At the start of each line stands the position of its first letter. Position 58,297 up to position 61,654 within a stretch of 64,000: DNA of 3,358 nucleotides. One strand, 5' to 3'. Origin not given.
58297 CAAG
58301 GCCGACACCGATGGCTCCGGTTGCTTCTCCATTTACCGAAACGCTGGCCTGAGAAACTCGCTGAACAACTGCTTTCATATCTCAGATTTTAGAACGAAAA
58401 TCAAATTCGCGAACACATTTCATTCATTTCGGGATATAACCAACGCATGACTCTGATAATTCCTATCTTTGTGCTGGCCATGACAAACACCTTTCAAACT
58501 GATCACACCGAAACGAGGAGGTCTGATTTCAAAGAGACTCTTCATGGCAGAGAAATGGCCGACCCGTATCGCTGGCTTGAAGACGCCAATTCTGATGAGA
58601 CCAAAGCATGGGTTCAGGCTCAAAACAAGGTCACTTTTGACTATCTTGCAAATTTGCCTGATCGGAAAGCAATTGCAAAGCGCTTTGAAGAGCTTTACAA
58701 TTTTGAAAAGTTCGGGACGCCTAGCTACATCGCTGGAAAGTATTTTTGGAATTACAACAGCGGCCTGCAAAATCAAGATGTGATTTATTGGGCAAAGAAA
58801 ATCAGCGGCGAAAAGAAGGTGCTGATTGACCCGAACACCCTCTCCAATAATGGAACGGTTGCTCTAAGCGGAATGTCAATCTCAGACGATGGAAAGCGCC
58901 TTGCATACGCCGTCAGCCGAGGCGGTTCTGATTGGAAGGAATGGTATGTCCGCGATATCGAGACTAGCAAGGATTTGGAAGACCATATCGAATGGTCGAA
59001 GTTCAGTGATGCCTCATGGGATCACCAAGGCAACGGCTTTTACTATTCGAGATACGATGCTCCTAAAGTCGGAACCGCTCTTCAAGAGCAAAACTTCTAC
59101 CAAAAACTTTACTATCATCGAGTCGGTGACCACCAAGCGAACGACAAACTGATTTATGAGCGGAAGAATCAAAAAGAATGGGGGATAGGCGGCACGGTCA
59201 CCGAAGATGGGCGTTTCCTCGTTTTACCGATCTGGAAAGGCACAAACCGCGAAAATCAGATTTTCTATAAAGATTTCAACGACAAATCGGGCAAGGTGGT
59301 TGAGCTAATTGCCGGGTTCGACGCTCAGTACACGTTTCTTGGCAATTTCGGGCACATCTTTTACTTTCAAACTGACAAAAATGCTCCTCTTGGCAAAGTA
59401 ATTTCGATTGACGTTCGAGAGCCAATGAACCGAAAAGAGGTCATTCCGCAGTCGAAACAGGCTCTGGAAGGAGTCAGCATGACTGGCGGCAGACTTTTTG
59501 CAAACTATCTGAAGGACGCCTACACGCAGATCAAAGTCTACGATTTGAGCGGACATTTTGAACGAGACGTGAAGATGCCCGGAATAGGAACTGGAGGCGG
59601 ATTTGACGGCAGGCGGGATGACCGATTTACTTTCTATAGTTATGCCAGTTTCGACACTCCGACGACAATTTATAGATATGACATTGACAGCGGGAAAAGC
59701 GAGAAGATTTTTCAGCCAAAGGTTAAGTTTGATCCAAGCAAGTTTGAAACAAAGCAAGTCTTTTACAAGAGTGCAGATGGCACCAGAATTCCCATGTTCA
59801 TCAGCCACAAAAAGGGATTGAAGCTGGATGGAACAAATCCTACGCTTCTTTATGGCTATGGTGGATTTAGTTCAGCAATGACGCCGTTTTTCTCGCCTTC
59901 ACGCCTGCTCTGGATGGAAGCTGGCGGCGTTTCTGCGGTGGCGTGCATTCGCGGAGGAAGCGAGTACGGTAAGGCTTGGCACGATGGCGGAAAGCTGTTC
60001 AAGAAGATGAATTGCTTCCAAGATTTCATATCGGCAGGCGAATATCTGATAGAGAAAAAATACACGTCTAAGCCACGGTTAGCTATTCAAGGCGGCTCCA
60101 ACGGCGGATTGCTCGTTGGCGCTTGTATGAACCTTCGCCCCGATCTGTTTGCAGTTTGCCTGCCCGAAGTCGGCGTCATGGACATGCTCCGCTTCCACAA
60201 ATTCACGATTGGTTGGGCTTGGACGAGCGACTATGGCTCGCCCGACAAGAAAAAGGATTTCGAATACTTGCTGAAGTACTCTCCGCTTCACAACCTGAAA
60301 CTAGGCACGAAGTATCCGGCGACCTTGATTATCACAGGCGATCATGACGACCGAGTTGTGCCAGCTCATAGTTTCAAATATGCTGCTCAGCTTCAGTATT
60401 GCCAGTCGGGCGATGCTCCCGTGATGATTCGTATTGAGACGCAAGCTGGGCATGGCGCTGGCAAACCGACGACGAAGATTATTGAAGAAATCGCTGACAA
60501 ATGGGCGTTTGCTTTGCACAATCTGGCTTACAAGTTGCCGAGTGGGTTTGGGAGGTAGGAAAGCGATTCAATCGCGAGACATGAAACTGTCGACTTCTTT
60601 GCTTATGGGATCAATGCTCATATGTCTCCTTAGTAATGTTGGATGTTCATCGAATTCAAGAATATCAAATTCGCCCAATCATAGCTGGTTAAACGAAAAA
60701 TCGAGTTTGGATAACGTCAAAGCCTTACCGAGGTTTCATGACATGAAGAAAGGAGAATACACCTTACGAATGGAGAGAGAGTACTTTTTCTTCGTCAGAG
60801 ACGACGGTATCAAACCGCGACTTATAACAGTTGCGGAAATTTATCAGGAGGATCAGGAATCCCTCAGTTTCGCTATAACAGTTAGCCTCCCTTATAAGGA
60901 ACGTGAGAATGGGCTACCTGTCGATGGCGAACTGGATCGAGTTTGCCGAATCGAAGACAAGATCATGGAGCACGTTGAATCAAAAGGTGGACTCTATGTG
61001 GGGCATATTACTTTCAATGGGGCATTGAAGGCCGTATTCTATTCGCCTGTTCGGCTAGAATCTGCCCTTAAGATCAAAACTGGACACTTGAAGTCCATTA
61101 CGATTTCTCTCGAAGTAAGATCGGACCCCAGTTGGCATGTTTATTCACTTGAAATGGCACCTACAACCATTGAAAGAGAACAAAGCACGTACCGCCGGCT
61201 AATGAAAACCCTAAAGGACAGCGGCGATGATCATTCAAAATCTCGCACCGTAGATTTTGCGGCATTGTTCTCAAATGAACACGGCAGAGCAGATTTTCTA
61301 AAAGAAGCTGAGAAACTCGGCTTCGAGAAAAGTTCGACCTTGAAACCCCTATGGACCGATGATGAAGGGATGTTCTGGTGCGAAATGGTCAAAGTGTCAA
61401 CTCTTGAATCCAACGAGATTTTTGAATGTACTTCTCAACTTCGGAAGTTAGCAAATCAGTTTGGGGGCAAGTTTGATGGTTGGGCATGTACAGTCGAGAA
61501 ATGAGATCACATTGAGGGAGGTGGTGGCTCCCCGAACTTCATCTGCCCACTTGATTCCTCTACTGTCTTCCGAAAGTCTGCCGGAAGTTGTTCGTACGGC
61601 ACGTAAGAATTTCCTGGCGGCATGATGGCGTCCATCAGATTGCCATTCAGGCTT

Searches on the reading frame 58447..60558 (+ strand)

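Call 15: search_protein_families(library=pfam, proteins=[window:58447-60558:+], max_evalue=0.001)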
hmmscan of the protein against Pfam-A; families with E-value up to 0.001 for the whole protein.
window:58447-60558:+ (703 aa): 2 families
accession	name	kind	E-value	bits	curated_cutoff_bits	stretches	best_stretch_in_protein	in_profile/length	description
PF02897.21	Peptidase_S9_N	-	9.4e-119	397.3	24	1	24-421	5-411/414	Prolyl oligopeptidase, N-terminal beta-propeller domain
PF00326.27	Peptidase_S9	-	1.6e-59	201.4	22.6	1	482-693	3-210/213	Prolyl oligopeptidase family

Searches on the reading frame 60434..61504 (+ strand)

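Call 15: search_protein_families(library=pfam, proteins=[window:60434-61504:+], max_evalue=0.001)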
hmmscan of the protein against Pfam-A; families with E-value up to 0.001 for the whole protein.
window:60434-61504:+ (356 aa): 2 families
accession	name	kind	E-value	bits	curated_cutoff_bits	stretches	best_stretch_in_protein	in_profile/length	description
PF06877.16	RraB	-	4.8e-18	66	23.3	1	254-352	5-102/102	Regulator of ribonuclease activity B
PF05117.17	DUF695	-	4.6e-15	56.6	23.1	1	127-238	13-130/134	Family of unknown function (DUF695)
